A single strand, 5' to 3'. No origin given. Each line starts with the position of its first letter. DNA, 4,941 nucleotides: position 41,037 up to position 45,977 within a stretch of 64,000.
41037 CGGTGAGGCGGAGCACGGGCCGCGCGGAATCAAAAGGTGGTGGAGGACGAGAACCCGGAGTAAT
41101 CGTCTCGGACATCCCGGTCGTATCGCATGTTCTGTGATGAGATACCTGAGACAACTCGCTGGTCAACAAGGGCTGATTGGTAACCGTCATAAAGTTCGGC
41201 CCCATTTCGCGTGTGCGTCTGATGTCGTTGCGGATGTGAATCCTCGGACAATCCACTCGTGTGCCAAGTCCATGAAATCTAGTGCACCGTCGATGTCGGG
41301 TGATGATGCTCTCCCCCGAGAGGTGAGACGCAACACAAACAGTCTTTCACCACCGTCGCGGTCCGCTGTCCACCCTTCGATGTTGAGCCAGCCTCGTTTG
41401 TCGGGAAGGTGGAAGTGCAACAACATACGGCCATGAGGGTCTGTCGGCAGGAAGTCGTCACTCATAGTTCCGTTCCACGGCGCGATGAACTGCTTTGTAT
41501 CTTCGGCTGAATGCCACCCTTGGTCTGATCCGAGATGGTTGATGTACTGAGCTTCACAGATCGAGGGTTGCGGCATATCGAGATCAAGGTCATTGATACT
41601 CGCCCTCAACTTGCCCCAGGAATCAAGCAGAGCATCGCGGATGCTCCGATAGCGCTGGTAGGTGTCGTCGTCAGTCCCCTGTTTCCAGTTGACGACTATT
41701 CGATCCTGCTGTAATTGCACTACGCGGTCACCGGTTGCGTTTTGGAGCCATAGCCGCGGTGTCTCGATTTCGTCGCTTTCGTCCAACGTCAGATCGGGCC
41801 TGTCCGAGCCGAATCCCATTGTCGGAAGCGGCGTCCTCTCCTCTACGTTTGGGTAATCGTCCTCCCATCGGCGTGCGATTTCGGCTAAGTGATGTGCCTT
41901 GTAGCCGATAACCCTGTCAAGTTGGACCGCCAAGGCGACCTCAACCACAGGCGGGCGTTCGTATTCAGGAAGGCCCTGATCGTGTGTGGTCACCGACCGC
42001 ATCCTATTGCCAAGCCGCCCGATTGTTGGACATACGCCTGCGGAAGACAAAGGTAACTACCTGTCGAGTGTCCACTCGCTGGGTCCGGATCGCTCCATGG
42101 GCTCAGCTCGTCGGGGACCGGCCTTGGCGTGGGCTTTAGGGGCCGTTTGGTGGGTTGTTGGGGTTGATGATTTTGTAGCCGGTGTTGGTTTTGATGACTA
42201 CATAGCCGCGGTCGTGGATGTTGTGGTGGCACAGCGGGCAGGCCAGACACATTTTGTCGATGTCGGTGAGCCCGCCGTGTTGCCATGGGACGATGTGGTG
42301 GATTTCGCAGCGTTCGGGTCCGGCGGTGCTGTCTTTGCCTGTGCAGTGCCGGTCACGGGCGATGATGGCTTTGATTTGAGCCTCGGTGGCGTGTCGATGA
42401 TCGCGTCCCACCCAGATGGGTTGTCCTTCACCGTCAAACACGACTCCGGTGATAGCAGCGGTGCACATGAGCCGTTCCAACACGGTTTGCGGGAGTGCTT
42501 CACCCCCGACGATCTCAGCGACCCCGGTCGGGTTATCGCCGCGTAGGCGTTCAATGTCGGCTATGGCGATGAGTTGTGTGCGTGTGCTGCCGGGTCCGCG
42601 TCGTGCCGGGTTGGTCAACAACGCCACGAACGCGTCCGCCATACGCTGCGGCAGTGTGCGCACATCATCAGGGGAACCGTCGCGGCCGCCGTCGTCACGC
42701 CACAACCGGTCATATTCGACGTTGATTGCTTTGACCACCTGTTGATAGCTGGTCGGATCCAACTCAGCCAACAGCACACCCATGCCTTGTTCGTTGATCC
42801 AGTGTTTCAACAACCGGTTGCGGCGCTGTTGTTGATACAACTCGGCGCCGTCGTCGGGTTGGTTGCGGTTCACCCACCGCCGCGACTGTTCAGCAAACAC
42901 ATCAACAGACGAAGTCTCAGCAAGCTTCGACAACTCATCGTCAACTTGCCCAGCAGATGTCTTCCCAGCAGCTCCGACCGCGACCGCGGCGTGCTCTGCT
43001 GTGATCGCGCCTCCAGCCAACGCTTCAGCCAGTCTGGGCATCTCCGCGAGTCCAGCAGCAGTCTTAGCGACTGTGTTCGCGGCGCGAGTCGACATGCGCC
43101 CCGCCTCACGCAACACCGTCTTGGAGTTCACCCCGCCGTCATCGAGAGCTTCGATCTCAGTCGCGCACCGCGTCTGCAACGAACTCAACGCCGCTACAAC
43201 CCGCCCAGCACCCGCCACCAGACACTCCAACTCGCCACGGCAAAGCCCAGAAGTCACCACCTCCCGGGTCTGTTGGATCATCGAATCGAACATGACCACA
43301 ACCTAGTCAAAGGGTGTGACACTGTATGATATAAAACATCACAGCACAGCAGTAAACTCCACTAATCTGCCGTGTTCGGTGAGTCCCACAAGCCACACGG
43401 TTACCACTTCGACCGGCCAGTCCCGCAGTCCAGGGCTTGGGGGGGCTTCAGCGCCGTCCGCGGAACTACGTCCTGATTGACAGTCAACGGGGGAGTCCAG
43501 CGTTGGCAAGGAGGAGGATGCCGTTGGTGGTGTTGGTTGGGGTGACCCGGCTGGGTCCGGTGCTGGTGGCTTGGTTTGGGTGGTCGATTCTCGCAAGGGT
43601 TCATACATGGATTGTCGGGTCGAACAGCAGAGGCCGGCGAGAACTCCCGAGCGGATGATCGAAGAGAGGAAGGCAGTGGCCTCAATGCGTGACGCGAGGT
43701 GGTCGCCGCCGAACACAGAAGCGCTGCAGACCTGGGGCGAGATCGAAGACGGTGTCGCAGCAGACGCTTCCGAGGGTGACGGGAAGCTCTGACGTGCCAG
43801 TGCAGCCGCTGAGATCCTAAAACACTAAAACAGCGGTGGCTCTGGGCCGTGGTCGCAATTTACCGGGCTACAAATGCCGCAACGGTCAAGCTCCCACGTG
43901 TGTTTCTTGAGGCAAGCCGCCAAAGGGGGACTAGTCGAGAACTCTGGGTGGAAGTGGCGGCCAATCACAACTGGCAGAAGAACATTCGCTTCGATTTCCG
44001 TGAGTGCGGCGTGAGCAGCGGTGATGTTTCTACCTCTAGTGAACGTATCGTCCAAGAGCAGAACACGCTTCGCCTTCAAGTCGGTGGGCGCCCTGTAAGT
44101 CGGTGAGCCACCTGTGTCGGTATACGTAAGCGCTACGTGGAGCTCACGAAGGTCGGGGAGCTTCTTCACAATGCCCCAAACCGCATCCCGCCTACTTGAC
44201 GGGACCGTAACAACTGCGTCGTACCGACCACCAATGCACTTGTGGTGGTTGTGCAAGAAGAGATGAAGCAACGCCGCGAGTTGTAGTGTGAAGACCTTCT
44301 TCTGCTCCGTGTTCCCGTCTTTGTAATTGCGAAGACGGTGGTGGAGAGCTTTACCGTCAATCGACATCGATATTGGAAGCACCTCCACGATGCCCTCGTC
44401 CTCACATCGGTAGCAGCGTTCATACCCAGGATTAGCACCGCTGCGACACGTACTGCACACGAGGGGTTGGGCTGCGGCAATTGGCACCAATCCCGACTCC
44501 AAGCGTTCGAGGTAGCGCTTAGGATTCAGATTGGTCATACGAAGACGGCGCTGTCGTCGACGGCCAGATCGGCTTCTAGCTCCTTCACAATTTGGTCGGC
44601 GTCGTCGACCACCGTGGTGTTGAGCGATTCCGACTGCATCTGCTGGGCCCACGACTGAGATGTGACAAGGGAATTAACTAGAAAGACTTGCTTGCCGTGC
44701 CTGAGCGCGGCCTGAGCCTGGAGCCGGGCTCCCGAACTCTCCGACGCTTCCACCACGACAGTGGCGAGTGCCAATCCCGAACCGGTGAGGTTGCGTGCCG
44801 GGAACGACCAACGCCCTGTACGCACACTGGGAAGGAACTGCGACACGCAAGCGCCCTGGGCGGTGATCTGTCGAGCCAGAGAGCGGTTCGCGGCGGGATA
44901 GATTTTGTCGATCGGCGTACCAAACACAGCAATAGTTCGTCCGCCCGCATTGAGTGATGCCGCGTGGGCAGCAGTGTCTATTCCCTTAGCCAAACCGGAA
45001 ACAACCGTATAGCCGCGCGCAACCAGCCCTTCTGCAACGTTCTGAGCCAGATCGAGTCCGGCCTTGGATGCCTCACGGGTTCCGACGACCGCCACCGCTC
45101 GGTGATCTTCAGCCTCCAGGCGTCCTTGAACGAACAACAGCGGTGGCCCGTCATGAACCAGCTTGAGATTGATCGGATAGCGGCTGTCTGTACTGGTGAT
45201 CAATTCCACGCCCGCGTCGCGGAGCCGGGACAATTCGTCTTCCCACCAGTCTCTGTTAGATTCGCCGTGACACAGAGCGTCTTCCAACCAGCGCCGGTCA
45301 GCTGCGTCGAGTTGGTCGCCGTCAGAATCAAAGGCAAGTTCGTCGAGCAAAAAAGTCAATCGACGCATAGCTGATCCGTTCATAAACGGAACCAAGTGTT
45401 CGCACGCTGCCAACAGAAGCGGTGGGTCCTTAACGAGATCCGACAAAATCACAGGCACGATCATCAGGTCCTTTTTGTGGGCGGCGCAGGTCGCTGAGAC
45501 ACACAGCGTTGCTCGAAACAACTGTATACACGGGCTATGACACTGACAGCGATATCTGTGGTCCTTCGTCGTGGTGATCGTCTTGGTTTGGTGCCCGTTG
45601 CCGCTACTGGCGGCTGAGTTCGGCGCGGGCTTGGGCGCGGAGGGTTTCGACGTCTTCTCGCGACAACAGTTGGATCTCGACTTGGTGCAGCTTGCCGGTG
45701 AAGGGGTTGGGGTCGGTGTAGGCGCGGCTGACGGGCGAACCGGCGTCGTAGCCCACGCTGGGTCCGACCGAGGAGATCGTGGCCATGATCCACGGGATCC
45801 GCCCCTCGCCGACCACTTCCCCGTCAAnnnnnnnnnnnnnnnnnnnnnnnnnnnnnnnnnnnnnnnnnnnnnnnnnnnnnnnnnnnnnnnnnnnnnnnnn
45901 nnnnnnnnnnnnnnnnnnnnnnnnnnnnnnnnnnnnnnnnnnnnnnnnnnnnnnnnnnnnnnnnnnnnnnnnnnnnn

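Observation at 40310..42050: Translationally coupled three-gene operon of unknown function (TIGR04255-like + NWNGYG-motif protein + 115-aa orphan)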

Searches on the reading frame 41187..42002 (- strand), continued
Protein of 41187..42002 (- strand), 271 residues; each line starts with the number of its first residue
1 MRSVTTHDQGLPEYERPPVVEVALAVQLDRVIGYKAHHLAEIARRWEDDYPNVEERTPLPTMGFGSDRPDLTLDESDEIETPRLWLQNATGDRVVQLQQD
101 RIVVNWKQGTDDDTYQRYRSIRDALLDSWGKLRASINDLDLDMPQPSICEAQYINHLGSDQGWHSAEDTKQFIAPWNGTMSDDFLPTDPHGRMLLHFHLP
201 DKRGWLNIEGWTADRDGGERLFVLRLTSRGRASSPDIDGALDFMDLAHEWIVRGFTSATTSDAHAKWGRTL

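Call 102: find_encoding_contigs(protein=P0279, flank=7000, max_places=4)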
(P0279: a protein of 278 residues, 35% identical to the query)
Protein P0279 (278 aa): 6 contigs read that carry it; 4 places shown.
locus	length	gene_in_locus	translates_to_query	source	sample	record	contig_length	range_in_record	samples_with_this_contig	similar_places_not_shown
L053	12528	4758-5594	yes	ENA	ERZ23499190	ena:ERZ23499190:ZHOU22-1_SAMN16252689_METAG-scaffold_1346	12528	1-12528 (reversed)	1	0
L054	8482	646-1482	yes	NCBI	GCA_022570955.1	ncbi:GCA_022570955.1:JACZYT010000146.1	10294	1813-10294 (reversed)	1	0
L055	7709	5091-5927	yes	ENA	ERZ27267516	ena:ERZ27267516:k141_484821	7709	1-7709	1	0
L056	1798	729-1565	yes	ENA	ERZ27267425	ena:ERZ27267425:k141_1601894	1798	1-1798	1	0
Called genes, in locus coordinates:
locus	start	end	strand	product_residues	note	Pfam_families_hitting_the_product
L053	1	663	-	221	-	?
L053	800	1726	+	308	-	-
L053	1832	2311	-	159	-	PF00160:Pro_isomerase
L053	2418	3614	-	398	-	PF00160:Pro_isomerase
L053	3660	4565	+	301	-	PF21755:DacZ_P (weak), PF02457:DAC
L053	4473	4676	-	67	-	-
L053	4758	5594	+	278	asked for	-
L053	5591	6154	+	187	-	-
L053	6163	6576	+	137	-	-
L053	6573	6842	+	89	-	-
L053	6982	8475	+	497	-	PF02934:GatB_N, PF02637:GatB_Yqey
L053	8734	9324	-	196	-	PF13428:TPR_14 (faint), PF07719:TPR_2 (faint), PF13181:TPR_8 (faint), PF13432:TPR_16 (weak), PF14559:TPR_19 (weak)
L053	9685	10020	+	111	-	PF03551:PadR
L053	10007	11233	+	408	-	PF10670:DUF4198 (faint)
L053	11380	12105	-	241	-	PF07963:N_methyl (weak)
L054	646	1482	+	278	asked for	-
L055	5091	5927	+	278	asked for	-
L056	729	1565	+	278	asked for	-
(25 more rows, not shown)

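Call 106: find_related_loci(query=A2, collection=metagenome_contigs, flank=5000)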
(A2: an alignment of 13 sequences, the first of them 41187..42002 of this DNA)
Query A2 (271 aa) in metagenome_contigs; peptide patterns used: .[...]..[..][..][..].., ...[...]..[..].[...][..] (x = any residue, [..] = any of these).
363 stretches matched a pattern; 260 encode a relative of the query (tblastn E <= 1e-3); the best 80 are kept; 80 distinct loci.
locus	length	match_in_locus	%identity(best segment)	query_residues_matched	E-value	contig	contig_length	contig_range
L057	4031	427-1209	49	11-269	5e-79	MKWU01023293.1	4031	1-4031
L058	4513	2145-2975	46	3-270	6e-77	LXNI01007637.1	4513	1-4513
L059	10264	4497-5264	46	11-270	1e-71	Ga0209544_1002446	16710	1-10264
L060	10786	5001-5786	47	10-269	3e-69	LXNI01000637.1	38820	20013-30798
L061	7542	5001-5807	34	12-268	4e-50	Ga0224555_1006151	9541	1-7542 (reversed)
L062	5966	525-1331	34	12-268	4e-50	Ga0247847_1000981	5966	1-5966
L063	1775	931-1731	34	11-269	9e-49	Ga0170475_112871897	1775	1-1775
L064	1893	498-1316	33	8-269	2e-47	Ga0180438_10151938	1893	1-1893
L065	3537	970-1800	31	3-269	1e-46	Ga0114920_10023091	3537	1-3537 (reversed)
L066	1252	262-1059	34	11-270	9e-48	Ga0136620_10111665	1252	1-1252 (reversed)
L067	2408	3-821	31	7-269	6e-46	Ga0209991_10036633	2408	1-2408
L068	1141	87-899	32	9-269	9e-48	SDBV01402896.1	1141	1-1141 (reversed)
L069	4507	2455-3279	34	8-269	5e-45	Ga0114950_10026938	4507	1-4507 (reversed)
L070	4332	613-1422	34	11-269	5e-45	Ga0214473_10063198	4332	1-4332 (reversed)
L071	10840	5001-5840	35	1-269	1e-44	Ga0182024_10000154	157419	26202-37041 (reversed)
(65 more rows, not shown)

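Call 112: search_dna_similar(query=L048:6376-6807:+, collection=plasmids, mode=protein, max_evalue=0.001)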
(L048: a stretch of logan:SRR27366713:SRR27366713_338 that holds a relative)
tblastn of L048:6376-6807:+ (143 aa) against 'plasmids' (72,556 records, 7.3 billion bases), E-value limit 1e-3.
No match.

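Call 113: search_dna_similar(query=L048:5001-5828:+, collection=plasmids, mode=protein, max_evalue=0.00001)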
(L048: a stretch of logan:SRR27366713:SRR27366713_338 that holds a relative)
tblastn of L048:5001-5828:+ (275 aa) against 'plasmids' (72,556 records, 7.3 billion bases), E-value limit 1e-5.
Records with a match: 1; places in all: 1; records where one place covers at least 80% of the query: 1.
Best place of each record, by identity: <60% 1.
By first word of the organism name: Mycobacterium 1.
By predicted mobility (MOB-suite, as given by PLSDB): non-mobilizable 1.
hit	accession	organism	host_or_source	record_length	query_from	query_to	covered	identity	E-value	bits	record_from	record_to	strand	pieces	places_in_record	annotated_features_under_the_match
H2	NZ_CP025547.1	Mycobacterium paragordonae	Homo sapiens,cultured bacteria,sputum ...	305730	5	273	98%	32.1%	1e-27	118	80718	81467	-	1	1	TIGR04255 family protein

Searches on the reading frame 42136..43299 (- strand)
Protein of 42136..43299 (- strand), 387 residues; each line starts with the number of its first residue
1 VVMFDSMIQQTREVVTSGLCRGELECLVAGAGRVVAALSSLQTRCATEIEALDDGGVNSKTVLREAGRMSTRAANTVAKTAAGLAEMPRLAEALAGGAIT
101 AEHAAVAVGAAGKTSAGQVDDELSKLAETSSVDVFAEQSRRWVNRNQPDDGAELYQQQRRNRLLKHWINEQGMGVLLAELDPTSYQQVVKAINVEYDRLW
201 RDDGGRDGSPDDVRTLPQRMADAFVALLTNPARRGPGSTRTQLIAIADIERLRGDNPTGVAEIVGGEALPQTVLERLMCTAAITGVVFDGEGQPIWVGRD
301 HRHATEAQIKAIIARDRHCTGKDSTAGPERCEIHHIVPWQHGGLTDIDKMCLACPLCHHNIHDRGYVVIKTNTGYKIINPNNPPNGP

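Call 4: search_protein_families(library=pfam, proteins=[window:42136-43299:-], max_evalue=0.1)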
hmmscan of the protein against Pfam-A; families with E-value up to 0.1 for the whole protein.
window:42136-43299:- (387 aa): 3 families
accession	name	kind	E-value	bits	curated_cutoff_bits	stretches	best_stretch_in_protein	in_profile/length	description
PF02720.22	DUF222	-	3.9e-16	59.7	24.4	1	27-316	7-306/306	Domain of unknown function (DUF222)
PF01844.29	HNH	-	3.2e-07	30.8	21.4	1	319-364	4-47/47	HNH endonuclease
PF21431.3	Col-Pyo_DNase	-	0.042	14.5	27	1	319-362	79-123/124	Colicin/Pyocin-S2, DNase domain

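Call 5: search_protein_families(library=ncbifam, proteins=[window:42136-43299:-], max_evalue=0.1)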
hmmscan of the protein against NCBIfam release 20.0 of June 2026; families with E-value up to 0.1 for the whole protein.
window:42136-43299:- (387 aa): 1 family
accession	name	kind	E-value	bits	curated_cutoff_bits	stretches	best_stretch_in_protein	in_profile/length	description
NF040563.1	guided_IscB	equivalog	0.00013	21.3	175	1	312-366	187-240/314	RNA-guided endonuclease IscB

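Call 6: search_protein_families(library=padloc, proteins=[window:42136-43299:-], max_evalue=0.1)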
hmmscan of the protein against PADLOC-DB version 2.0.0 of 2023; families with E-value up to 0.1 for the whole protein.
window:42136-43299:- (387 aa): 1 family
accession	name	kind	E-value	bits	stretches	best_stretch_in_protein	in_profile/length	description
PDLC03656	mREase_IV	-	0.0033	15.2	1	329-363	223-257/277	Type IV methyl-directed restriction enzyme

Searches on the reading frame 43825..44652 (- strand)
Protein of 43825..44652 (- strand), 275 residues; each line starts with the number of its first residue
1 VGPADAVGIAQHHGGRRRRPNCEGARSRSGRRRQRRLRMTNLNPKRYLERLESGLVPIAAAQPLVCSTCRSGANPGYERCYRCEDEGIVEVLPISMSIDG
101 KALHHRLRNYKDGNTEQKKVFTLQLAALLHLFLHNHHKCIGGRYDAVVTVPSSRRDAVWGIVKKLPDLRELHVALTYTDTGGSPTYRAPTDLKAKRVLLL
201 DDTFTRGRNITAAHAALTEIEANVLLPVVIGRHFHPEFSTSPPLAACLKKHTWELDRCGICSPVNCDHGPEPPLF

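Call 4: search_protein_families(library=pfam, proteins=[window:43825-44652:-], max_evalue=0.1)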
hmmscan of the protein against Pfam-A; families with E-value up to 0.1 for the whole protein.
window:43825-44652:- (275 aa): 0 families

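Call 5: search_protein_families(library=ncbifam, proteins=[window:43825-44652:-], max_evalue=0.1)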
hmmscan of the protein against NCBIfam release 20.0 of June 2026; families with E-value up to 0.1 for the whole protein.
window:43825-44652:- (275 aa): 2 families
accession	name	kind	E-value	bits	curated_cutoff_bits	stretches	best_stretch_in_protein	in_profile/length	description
NF003549.0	PRK05205.1-5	equivalog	0.0054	16.2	138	1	187-231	92-138/182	bifunctional pyr operon transcriptional regulator/uracil phosphoribosyltransferase PyrR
NF003548.0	PRK05205.1-4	equivalog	0.079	12.8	218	0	185-231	81-129/173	bifunctional pyr operon transcriptional regulator/uracil phosphoribosyltransferase PyrR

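Call 6: search_protein_families(library=padloc, proteins=[window:43825-44652:-], max_evalue=0.1)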
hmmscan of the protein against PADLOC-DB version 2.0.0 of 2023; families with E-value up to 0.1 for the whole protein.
window:43825-44652:- (275 aa): 2 families
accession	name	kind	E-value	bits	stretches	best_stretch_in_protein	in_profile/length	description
PDLC03962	ShosT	-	1.4e-05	23.1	1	184-240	160-218/237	-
PDLC03928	PsyrT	-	0.0064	12.8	1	189-232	640-683/689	-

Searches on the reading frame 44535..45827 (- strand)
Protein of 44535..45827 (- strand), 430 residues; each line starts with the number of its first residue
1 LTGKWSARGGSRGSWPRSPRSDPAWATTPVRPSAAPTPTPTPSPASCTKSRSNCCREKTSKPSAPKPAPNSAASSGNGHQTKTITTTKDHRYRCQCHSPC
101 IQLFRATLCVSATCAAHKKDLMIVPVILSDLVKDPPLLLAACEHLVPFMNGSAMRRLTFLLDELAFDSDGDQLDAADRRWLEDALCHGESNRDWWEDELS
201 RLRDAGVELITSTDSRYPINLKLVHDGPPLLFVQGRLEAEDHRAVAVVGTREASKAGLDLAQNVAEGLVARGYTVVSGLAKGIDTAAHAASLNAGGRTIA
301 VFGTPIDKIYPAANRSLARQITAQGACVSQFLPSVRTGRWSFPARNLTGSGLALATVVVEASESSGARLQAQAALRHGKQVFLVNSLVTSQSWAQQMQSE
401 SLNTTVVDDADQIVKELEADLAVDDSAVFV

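Call 4: search_protein_families(library=pfam, proteins=[window:44535-45827:-], max_evalue=0.1)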
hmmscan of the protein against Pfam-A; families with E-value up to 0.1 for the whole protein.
window:44535-45827:- (430 aa): 3 families
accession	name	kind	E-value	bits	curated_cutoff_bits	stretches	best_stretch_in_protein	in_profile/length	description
PF02481.21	DNA_processg_A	-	4.8e-60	202.8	29.6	1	203-397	3-200/212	DNA recombination-mediator protein A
PF18306.6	LDcluster4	-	0.0003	20.9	26.3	1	244-405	3-142/151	SLOG cluster4 family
PF18313.7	TLP1_add_C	-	0.089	13.2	26.1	0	228-256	37-65/83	Thiolase-like protein type 1 additional C-terminal domain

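Call 5: search_protein_families(library=ncbifam, proteins=[window:44535-45827:-], max_evalue=0.1)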
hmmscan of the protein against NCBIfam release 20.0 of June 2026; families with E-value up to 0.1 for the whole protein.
window:44535-45827:- (430 aa): 5 families
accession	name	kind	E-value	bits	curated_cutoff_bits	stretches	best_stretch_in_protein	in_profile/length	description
TIGR00732.1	dprA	equivalog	1.6e-55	187.7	191.15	1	203-394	5-197/220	DNA-processing protein DprA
NF008007.0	PRK10736.1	equivalog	3.8e-44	151.3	495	1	194-391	59-257/374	DNA-protecting protein DprA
TIGR00725.1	TIGR00725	hypoth_equivalog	0.0022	17.5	106.9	1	244-302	3-61/159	TIGR00725 family protein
NF001395.0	PRK00281.3-1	equivalog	0.035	13.5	394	1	236-289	171-226/306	undecaprenyl-diphosphate phosphatase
NF058542.1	CtkRMPhLog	equivalog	0.092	12.7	300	0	255-302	15-63/177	cytokinin riboside 5'-monophosphate phosphoribohydrolase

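Call 6: search_protein_families(library=padloc, proteins=[window:44535-45827:-], max_evalue=0.1)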
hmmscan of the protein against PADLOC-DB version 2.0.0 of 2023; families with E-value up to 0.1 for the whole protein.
window:44535-45827:- (430 aa): 3 families
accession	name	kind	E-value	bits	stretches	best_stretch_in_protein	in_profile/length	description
PDLC03961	ShosA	-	6e-66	220.8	1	190-418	62-294/303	-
PDLC03927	PsyrA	-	1.4e-32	111.3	1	199-388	86-276/398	-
PDLC02997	ShosA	-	1.1e-22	78.7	1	201-374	89-263/327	-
